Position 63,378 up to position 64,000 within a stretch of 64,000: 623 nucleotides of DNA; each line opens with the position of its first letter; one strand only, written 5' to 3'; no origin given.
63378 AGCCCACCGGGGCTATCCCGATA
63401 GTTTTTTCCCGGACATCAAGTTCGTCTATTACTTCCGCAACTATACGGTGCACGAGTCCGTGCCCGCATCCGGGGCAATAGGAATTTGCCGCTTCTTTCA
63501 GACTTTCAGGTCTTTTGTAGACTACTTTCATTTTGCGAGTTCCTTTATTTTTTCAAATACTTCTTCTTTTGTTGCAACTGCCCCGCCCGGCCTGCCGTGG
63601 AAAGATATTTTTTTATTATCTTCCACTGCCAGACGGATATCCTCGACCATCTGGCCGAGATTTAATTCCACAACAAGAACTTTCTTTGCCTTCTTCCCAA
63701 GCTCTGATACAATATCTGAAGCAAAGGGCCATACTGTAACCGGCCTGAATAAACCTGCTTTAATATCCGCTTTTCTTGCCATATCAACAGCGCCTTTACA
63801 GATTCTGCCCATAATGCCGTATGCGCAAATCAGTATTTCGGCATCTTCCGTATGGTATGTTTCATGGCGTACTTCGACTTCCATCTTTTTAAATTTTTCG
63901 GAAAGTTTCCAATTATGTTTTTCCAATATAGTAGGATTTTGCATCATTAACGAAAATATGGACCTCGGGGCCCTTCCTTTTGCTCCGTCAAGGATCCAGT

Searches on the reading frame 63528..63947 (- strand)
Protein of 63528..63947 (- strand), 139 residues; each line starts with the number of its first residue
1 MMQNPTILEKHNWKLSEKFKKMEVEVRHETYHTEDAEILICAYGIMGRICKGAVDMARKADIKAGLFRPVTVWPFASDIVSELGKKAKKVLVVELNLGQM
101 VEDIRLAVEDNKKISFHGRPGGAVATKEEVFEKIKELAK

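Call 87: find_encoding_contigs(protein=window:63528-63947:-, flank=10000, max_places=2)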
Protein window:63528-63947:- (139 aa): no gene with exactly this product is on record in the collection.
